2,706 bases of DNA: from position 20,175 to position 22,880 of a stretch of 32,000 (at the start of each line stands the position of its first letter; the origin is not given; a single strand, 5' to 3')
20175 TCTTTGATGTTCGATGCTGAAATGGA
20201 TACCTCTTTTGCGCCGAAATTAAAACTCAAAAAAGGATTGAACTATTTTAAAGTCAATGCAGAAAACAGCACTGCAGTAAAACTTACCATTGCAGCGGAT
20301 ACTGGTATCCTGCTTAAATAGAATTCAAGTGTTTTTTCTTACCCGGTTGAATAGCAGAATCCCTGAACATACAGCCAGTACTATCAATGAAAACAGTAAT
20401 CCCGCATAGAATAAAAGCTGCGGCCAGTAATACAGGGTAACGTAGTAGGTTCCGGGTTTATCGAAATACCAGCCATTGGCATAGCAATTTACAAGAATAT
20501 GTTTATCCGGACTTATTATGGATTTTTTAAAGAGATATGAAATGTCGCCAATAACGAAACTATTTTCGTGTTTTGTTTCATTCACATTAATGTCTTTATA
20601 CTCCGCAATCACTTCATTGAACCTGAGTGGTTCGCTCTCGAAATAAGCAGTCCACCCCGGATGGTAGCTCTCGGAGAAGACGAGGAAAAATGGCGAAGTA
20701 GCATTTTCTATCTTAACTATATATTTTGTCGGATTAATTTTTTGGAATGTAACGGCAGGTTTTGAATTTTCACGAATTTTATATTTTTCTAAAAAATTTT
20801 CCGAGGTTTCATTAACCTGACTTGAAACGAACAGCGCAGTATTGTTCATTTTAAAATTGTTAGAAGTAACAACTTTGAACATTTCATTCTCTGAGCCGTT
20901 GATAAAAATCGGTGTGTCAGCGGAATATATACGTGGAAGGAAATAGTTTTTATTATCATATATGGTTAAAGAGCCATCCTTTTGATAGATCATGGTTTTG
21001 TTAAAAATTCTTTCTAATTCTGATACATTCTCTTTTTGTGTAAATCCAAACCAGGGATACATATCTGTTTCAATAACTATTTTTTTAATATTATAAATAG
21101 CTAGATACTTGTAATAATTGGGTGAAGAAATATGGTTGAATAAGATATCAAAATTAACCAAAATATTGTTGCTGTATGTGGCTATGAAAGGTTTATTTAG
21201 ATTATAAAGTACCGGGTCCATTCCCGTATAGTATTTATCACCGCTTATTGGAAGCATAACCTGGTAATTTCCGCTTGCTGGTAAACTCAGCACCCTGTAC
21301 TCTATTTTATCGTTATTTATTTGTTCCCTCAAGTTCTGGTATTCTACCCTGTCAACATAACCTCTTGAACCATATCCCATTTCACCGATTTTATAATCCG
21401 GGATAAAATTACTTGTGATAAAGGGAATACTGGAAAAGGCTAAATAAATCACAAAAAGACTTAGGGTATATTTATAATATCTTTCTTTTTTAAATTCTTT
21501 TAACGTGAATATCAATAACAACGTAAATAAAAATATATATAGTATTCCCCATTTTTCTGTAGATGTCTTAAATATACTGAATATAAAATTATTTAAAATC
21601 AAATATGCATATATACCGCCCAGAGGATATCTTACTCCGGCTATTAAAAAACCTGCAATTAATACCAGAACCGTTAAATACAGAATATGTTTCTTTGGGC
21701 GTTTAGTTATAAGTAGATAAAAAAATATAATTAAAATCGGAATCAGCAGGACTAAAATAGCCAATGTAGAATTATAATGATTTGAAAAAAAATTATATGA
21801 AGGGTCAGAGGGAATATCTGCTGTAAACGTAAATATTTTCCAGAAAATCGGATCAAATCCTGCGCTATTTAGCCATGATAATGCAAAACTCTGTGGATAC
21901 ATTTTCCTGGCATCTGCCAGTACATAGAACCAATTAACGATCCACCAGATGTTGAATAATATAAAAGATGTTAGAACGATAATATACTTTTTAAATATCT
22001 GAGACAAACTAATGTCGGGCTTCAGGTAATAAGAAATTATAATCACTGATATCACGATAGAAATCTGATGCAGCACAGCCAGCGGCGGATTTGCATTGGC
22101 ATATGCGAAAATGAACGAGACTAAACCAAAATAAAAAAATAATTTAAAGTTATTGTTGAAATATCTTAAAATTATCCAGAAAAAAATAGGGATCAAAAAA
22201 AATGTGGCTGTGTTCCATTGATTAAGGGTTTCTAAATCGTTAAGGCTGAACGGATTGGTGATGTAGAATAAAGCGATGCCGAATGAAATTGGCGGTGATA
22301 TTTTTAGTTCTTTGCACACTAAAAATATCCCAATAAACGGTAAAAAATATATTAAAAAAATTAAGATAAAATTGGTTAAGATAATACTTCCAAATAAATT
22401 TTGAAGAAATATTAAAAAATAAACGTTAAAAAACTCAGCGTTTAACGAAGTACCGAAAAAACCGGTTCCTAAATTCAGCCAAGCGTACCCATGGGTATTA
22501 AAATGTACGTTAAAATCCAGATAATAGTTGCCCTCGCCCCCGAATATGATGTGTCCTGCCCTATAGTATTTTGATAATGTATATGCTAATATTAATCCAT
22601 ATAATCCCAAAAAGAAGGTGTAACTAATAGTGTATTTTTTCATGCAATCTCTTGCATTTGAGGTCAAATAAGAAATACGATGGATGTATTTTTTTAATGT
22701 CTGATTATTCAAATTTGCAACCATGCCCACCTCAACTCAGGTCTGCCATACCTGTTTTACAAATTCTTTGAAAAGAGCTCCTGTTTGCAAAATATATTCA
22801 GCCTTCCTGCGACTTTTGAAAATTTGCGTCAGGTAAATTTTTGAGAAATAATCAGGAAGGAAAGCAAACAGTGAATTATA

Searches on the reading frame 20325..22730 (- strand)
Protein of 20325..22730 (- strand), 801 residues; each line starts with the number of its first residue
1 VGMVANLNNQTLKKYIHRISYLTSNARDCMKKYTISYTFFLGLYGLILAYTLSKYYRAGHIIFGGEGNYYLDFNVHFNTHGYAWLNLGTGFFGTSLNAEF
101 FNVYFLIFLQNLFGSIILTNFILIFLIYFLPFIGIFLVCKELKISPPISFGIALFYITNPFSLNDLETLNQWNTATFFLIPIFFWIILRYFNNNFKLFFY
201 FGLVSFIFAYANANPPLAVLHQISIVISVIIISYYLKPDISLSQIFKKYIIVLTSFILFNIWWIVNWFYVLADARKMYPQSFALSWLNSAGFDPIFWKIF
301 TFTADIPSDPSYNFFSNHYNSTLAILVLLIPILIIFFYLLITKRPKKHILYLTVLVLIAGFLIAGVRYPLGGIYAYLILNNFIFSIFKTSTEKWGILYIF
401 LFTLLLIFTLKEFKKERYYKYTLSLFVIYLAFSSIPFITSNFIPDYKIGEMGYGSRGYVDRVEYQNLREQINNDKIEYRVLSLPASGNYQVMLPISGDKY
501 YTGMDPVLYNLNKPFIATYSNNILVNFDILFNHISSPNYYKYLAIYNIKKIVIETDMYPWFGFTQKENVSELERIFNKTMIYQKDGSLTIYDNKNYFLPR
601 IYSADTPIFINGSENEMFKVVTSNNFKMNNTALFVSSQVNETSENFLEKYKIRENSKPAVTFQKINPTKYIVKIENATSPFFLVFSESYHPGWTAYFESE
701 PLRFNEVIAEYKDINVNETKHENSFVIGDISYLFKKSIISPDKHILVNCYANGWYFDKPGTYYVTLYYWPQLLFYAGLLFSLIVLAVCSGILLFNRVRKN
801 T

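Call 4: search_protein_families(library=pfam, proteins=[window:20325-22730:-], max_evalue=0.01)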
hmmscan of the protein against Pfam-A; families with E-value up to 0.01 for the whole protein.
window:20325-22730:- (801 aa): 0 families

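Call 12: find_homologous_proteins(query=window:20325-22730:-, max_evalue=0.001)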
Query window:20325-22730:- (801 aa): 34 proteins with E <= 0.001 among 8000 candidates.
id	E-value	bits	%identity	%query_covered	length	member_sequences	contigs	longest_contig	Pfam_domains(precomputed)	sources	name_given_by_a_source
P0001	0.0e+0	1786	100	100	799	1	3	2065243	-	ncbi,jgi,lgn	jgi:hypothetical protein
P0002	0.0e+0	1585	89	100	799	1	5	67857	-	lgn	-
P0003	0.0e+0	1440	80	100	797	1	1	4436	-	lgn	-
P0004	0.0e+0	1275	71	100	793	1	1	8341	-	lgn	-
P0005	0.0e+0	1213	70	95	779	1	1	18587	-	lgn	-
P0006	0.0e+0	1182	68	98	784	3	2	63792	-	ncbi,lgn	-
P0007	0.0e+0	1177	69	96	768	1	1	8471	-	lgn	-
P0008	7.4e-275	932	57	97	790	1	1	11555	-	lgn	-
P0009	9.2e-270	916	58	94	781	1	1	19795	-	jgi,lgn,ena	-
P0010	5.6e-268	910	57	94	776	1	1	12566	-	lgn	-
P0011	3.1e-252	858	52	99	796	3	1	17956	-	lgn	-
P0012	2.1e-205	703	47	80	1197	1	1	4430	-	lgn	-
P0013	8.6e-197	674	45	78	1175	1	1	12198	-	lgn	-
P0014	1.5e-193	664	48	75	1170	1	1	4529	-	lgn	-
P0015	1.4e-186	640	44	75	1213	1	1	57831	-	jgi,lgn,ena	-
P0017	8.0e-181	621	42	78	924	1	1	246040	-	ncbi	-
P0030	2.2e-9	54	23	79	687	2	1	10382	PF11847.14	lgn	-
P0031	4.5e-6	43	30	18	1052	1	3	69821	PF11847.14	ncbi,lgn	-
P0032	2.4e-5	41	29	17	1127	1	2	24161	PF11847.14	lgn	-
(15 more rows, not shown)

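Call 14: list_cluster_members(proteins=[P0001, P0006, P0017])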
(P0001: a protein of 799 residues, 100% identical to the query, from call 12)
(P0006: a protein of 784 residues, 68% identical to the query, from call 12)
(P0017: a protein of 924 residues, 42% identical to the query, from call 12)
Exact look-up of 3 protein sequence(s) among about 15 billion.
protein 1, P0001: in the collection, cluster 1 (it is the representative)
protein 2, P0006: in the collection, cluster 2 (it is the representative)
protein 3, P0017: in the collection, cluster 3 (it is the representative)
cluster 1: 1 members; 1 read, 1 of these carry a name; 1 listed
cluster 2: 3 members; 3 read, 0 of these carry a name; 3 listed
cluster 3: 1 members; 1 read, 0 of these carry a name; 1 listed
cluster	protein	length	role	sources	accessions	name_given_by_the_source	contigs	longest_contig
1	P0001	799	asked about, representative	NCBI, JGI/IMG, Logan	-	hypothetical protein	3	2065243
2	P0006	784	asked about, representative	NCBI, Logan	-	-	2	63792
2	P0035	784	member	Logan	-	-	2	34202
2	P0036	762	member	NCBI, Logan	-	-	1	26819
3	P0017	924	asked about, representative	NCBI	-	-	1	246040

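Call 15: search_protein_families(library=pfam, proteins=[window:20325-22730:-], max_evalue=10)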
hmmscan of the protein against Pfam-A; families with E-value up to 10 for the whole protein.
window:20325-22730:- (801 aa): 1 family
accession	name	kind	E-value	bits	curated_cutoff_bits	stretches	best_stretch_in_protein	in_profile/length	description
PF05568.16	ASFV_J13L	-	5.2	7.3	23.6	1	291-346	5-58/189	African swine fever virus J13L protein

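Call 20: find_related_loci(query=A2, collection=genome_contigs, flank=10000)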
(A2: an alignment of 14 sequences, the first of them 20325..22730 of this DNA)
Query A2 (801 aa) in genome_contigs; peptide patterns used: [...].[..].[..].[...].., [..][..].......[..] (x = any residue, [..] = any of these).
69 stretches matched a pattern; 7 encode a relative of the query (tblastn E <= 1e-3); 7 distinct loci.
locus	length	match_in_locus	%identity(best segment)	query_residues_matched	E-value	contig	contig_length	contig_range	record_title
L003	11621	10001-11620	84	1-541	0e+0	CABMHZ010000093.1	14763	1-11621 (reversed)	uncultured archaeon isolate LFW-280_2_2 genome assembly, contig: LFW28022_182, whole genome shotgun sequence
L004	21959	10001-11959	43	25-651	6e-148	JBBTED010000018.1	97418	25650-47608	MAG: Candidatus Firestonebacteria bacterium isolate H52-bin162_1 H52_bin162_1_000000000018, whole genome shotgun sequenc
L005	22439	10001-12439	34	24-799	1e-130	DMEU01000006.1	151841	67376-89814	MAG TPA_asm: Candidatus Omnitrophota bacterium isolate UBA9636 contig_517, whole genome shotgun sequence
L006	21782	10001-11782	38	27-613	1e-114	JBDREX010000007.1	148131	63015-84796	MAG: Candidatus Omnitrophota bacterium isolate MEGAHIT-group-1.335 k141_936966, whole genome shotgun sequence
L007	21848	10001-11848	38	12-616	7e-110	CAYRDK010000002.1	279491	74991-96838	MAG TPA_asm: uncultured Planctomycetia bacterium isolate binchicken_co266_257 genome assembly, contig: NODE_59_length_27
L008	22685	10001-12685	37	61-800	1e-93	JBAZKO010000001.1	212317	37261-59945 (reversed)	MAG: Patescibacteria group bacterium isolate SO_2017_LW4_145 scaffold_187_c1_LW137-91_2017, whole genome shotgun sequenc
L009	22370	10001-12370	36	2-777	3e-129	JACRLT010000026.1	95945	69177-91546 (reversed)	MAG: Candidatus Omnitrophota bacterium isolate NC_groundwater_1888_Pr3_B-0.1um_46_13 SR2-18-B1_coassembly_163985, whole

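Call 23: predict_structure(alignment_id=A1)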
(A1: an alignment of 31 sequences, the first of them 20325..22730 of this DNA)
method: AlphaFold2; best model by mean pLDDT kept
length: 801 residues; sequences in the alignment: 31
mean_pLDDT: 87.7   pTM: 0.88
mean pLDDT of the five models: 87.7, 87.1, 83.9, 83.0, 82.2
residues with pLDDT >= 90: 457; 70-90: 278; 50-70: 56; < 50: 10
segments of 3 or more residues with pLDDT < 50: 1-7
pLDDT, mean of each block of 10 residues (from residue 1): 49 70 56 77 96 89 74 88 89 86 93 92 95 98 95 97 92 93 98 97 96 91 96 93 95 97 90 79 82 81 90 94 93 94 89 95 87 89 84 94 97 89 96 93 90 90 94 93 80 89 88 84 73 87 93 86 68 90 94 89 88 89 83 84 81 76 92 92 93 88 84 88 59 75 87 91 92 91 96 92 82
secondary structure, 60 per line:
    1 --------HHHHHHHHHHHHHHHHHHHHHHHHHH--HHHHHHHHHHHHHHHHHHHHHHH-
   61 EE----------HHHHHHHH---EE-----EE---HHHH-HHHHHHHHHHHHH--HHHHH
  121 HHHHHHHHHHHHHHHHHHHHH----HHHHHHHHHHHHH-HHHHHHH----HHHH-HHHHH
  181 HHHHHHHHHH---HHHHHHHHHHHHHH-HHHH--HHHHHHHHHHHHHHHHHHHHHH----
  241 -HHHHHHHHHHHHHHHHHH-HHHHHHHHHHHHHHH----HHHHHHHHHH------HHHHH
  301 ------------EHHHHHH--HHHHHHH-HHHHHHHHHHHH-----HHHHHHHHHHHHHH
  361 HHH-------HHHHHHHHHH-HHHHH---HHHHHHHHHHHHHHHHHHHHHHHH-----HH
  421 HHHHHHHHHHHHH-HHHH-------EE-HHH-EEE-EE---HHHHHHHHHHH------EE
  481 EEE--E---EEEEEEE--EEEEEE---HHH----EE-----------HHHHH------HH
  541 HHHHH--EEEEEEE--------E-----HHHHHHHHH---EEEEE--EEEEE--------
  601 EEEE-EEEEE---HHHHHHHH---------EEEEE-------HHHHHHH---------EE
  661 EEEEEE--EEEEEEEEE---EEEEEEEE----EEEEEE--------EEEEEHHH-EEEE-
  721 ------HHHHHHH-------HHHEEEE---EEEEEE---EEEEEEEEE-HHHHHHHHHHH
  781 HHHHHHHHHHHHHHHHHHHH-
elements in order (helices of 4 or more, strands of 3 or more residues): H9-34 H37-59 H73-80 H96-99 H101-113 H116-141 H146-158 H160-166 H171-174 H176-190 H194-207 H209-212 H215-236 H242-259 H261-275 H280-289 H296-300 H314-319 H322-328 H330-341 H347-363 H371-380 H382-386 H390-413 H419-433 H435-438 E453-455 H462-472 E479-483 E490-496 E499-504 H528-532 H539-545 E548-554 H569-577 E581-585 E588-592 E601-604 E606-610 H614-621 E631-635 H643-649 E659-666 E669-677 E681-688 E693-698 E707-711 E716-719 H727-733 E744-747 E751-756 E760-768 H770-800

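Call 24: find_encoding_contigs(protein=P0002, flank=10000, max_places=2)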
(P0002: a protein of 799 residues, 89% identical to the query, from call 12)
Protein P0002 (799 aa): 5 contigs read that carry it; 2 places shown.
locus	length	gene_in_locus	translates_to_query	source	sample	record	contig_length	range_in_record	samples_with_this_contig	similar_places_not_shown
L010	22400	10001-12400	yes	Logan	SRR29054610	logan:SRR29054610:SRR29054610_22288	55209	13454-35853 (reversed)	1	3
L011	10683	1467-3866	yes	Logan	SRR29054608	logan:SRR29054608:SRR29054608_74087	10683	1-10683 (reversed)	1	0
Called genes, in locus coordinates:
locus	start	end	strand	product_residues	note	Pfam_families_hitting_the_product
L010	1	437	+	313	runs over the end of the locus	PF01073:3Beta_HSD (faint), PF01370:Epimerase, PF02719:Polysacc_synt_2 (faint), PF16363:GDP_Man_Dehyd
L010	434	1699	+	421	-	PF02310:B12-binding, PF19864:Radical_SAM_N2 (faint), PF04055:Radical_SAM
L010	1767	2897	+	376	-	PF00534:Glycos_transf_1, PF13692:Glyco_trans_1_4, PF26337:Gtf3_C (weak)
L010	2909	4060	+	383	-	PF20706:GT4-conflict (faint), PF13439:Glyco_transf_4, PF13579:Glyco_trans_4_4, PF00534:Glycos_transf_1, PF13692:Glyco_trans_1_4, PF13524:Glyco_trans_1_2 (weak)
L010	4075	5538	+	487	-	PF02310:B12-binding, PF04055:Radical_SAM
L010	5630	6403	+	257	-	PF05148:Methyltransf_8 (faint), PF01209:Ubie_methyltran (weak), PF13489:Methyltransf_23, PF13847:Methyltransf_31, PF08241:Methyltransf_11, PF08242:Methyltransf_12, PF13649:Methyltransf_25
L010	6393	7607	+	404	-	PF00534:Glycos_transf_1, PF13692:Glyco_trans_1_4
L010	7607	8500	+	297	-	PF01209:Ubie_methyltran (weak), PF05219:DREV (faint), PF13489:Methyltransf_23, PF07021:MetW, PF13847:Methyltransf_31, PF08241:Methyltransf_11, PF08242:Methyltransf_12, PF13649:Methyltransf_25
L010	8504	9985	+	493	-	PF02310:B12-binding, PF04055:Radical_SAM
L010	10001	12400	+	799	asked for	-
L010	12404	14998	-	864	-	PF13231:PMT_2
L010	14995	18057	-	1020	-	PF13231:PMT_2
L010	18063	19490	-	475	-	PF02310:B12-binding, PF04055:Radical_SAM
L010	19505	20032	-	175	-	-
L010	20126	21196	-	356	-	PF04055:Radical_SAM, PF13186:SPASM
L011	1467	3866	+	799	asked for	-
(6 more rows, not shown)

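Call 25: find_encoding_contigs(protein=P0006, flank=10000, max_places=2)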
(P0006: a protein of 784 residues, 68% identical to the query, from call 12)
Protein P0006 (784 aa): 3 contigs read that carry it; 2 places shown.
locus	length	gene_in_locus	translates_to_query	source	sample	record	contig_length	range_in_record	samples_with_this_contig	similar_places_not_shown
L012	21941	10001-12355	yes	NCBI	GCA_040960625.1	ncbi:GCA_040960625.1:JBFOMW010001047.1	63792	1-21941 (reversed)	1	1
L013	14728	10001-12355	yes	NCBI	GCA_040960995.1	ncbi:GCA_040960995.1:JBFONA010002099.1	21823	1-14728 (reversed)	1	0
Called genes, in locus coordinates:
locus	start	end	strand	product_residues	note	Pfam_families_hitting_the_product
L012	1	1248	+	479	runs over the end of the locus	PF02310:B12-binding, PF04055:Radical_SAM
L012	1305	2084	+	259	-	PF01209:Ubie_methyltran (weak), PF13489:Methyltransf_23, PF05148:Methyltransf_8 (faint), PF13847:Methyltransf_31, PF08241:Methyltransf_11, PF08242:Methyltransf_12, PF13649:Methyltransf_25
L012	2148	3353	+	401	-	PF00534:Glycos_transf_1, PF13692:Glyco_trans_1_4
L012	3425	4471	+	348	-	PF01370:Epimerase, PF02719:Polysacc_synt_2 (faint), PF04321:RmlD_sub_bind (weak), PF16363:GDP_Man_Dehyd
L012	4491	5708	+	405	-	PF01041:DegT_DnrJ_EryC1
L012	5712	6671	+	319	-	PF01073:3Beta_HSD (faint), PF01370:Epimerase, PF02719:Polysacc_synt_2 (faint), PF16363:GDP_Man_Dehyd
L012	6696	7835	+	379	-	PF00534:Glycos_transf_1, PF13692:Glyco_trans_1_4, PF26337:Gtf3_C (weak)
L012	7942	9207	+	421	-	PF02310:B12-binding, PF04055:Radical_SAM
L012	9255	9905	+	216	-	PF08003:Methyltransf_9 (faint), PF13489:Methyltransf_23, PF07021:MetW (weak), PF06325:PrmA (weak), PF13847:Methyltransf_31, PF08241:Methyltransf_11, PF08242:Methyltransf_12, PF13649:Methyltransf_25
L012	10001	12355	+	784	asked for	-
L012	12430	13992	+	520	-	PF02310:B12-binding, PF04055:Radical_SAM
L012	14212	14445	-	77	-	PF01073:3Beta_HSD (faint), PF01370:Epimerase, PF07993:NAD_binding_4 (faint), PF02719:Polysacc_synt_2 (weak), PF16363:GDP_Man_Dehyd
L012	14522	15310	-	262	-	PF05401:NodS (weak), PF13489:Methyltransf_23, PF01209:Ubie_methyltran (weak), PF01728:FtsJ (weak), PF13847:Methyltransf_31, PF08241:Methyltransf_11, PF08242:Methyltransf_12, PF13649:Methyltransf_25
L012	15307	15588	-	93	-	PF01817:CM_2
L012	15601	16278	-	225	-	-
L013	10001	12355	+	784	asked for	-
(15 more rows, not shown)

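Call 28: fold_search(model_id=the predicted structure, library=pdb)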
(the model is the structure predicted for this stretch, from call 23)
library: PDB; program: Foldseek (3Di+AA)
matches with E <= 10: 237; with E <= 0.001: 6
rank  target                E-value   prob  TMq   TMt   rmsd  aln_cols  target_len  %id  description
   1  6w98_A                1.2e-10  1.00  0.49  0.32  21.1       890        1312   11  Single-Particle Cryo-EM Structure of Arabinofuranosyltransferase AftD from Mycobacteria (released 2020-05-13)
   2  6wby                  2.7e-09  1.00  0.47  0.32  20.6       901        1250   11  Single-Particle Cryo-EM Structure of Arabinofuranosyltransferase AftD from Mycobacteria, Mutant R1389S Class 2 (released 2020-05-13)
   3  6wbx                  3.7e-08  1.00  0.48  0.32  21.8       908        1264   10  Single-Particle Cryo-EM Structure of Arabinofuranosyltransferase AftD from Mycobacteria, Mutant R1389S Class 1 (released 2020-05-13)
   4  8agc_A                3.6e-04  1.00  0.34  0.38  13.8       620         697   12  Structure of yeast oligosaccharylransferase complex with lipid-linked oligosaccharide and non-acceptor peptide bound (released 2022-12-07)
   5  8age_A                4.5e-04  1.00  0.33  0.39  12.3       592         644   14  Structure of yeast oligosaccharylransferase complex with acceptor peptide bound (released 2022-12-07)
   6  5ogl_A                8.9e-04  1.00  0.32  0.35  16.3       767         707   10  Structure of bacterial oligosaccharyltransferase PglB in complex with an acceptor peptide and an lipid-linked oligosac (released 2017-10-25)
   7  6s7o_A                1.3e-03  1.00  0.35  0.41  13.2       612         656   10  Cryo-EM structure of human oligosaccharyltransferase complex OST-A (released 2019-12-18)
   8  5ezm                  1.4e-03  1.00  0.27  0.36  17.8       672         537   10  Crystal Structure of ArnT from Cupriavidus metallidurans in the apo state (released 2016-02-17)
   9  6s7t_A                1.7e-03  1.00  0.35  0.39  12.4       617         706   12  Cryo-EM structure of human oligosaccharyltransferase complex OST-B (released 2019-12-18)
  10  6gxc_A                2.2e-03  1.00  0.35  0.39  12.2       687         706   11  Bacterial oligosaccharyltransferase PglB in complex with an inhibitory peptide and a reactive lipid-linked oligosaccha (released 2018-11-14)
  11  6ftg_5                2.9e-03  1.00  0.33  0.39  18.1       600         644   11  Subtomogram average of OST-containing ribosome-translocon complexes from canine rough microsomal membranes (released 2018-03-21)
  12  8pn9_A                3.1e-03  1.00  0.30  0.36  15.4       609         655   12  Structure of human oligosaccharyltransferase OST-A complex bound to NGI-1 (released 2024-05-08)
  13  3rce_A                6.0e-03  1.00  0.34  0.39  12.1       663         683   11  Bacterial oligosaccharyltransferase PglB (released 2011-06-15)
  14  8agb_A                7.4e-03  1.00  0.33  0.40  13.7       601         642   12  Structure of yeast oligosaccharylransferase complex with lipid-linked oligosaccharide bound (released 2022-12-07)
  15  8if8_B                1.0e-02  1.00  0.36  0.44   9.6       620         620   10  Arabinosyltransferase AftA (released 2023-05-31)
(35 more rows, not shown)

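Call 29: search_protein_families(library=ncbifam, proteins=[window:20325-22730:-], max_evalue=0.00001)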
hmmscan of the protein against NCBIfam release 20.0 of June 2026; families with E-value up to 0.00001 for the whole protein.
window:20325-22730:- (801 aa): 0 families

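Call 30: find_encoding_contigs(protein=P0009, flank=10000, max_places=1)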
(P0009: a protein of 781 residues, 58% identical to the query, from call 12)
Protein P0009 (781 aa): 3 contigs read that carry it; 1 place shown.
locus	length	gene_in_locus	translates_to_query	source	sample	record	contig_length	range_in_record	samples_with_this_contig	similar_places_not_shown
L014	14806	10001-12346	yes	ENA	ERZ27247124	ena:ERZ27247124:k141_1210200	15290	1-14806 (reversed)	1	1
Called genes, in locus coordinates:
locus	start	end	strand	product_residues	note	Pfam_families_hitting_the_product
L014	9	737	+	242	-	PF01041:DegT_DnrJ_EryC1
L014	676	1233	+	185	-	PF01041:DegT_DnrJ_EryC1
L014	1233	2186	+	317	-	PF01073:3Beta_HSD (weak), PF01370:Epimerase, PF02719:Polysacc_synt_2, PF04321:RmlD_sub_bind, PF07993:NAD_binding_4 (faint), PF13460:NAD_binding_10 (weak), PF16363:GDP_Man_Dehyd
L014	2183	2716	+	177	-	PF05368:NmrA (weak), PF00106:adh_short (faint), PF01073:3Beta_HSD, PF01370:Epimerase, PF02719:Polysacc_synt_2 (weak), PF07993:NAD_binding_4 (weak), PF16363:GDP_Man_Dehyd, PF13460:NAD_binding_10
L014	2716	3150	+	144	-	PF01370:Epimerase, PF16363:GDP_Man_Dehyd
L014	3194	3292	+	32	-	-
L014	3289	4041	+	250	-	PF02353:CMAS (weak), PF01209:Ubie_methyltran (weak), PF13489:Methyltransf_23, PF13847:Methyltransf_31, PF08241:Methyltransf_11, PF08242:Methyltransf_12, PF13649:Methyltransf_25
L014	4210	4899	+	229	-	PF02353:CMAS (weak), PF13489:Methyltransf_23, PF13847:Methyltransf_31 (faint), PF08241:Methyltransf_11, PF08242:Methyltransf_12 (weak), PF13649:Methyltransf_25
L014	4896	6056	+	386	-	PF00534:Glycos_transf_1, PF13692:Glyco_trans_1_4, PF13524:Glyco_trans_1_2, PF20706:GT4-conflict (weak)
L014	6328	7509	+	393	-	PF00534:Glycos_transf_1, PF13692:Glyco_trans_1_4, PF13524:Glyco_trans_1_2 (weak)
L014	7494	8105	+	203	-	PF07021:MetW, PF13489:Methyltransf_23, PF13847:Methyltransf_31, PF08241:Methyltransf_11, PF08242:Methyltransf_12, PF13649:Methyltransf_25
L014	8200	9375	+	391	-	-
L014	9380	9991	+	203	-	PF13489:Methyltransf_23, PF07021:MetW, PF13847:Methyltransf_31, PF08241:Methyltransf_11, PF08242:Methyltransf_12, PF13649:Methyltransf_25 (weak)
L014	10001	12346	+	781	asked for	-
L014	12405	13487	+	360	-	-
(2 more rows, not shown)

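Call 31: find_encoding_contigs(protein=P0011, flank=10000, max_places=1)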
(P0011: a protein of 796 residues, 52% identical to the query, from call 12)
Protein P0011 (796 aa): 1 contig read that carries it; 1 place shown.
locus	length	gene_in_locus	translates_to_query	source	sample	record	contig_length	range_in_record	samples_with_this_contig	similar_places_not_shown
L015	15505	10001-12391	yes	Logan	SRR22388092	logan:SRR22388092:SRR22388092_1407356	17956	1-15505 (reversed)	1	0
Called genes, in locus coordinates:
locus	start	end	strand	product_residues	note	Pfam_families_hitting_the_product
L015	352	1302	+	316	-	PF00535:Glycos_transf_2, PF13641:Glyco_tranf_2_3 (weak), PF13632:Glyco_trans_2_3 (weak)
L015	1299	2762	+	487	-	PF02310:B12-binding, PF04055:Radical_SAM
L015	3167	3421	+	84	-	PF12441:CopG_antitoxin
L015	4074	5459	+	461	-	PF02310:B12-binding, PF04055:Radical_SAM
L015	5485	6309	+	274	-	PF00535:Glycos_transf_2, PF10111:Glyco_tranf_2_2, PF13641:Glyco_tranf_2_3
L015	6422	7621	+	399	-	PF00534:Glycos_transf_1, PF13692:Glyco_trans_1_4, PF13524:Glyco_trans_1_2 (weak)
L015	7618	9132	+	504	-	PF02310:B12-binding, PF04055:Radical_SAM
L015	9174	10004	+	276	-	PF05219:DREV, PF01209:Ubie_methyltran (weak), PF07021:MetW, PF13489:Methyltransf_23, PF13847:Methyltransf_31, PF08241:Methyltransf_11, PF08242:Methyltransf_12, PF13649:Methyltransf_25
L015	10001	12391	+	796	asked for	-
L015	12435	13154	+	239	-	PF05148:Methyltransf_8 (faint), PF01209:Ubie_methyltran (weak), PF13489:Methyltransf_23, PF13847:Methyltransf_31, PF08241:Methyltransf_11, PF08242:Methyltransf_12, PF13649:Methyltransf_25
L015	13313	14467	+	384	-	PF00534:Glycos_transf_1, PF13692:Glyco_trans_1_4, PF26337:Gtf3_C (weak)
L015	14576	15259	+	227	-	PF13489:Methyltransf_23, PF07021:MetW (weak), PF13649:Methyltransf_25, PF13847:Methyltransf_31, PF08241:Methyltransf_11, PF08242:Methyltransf_12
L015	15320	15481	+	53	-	-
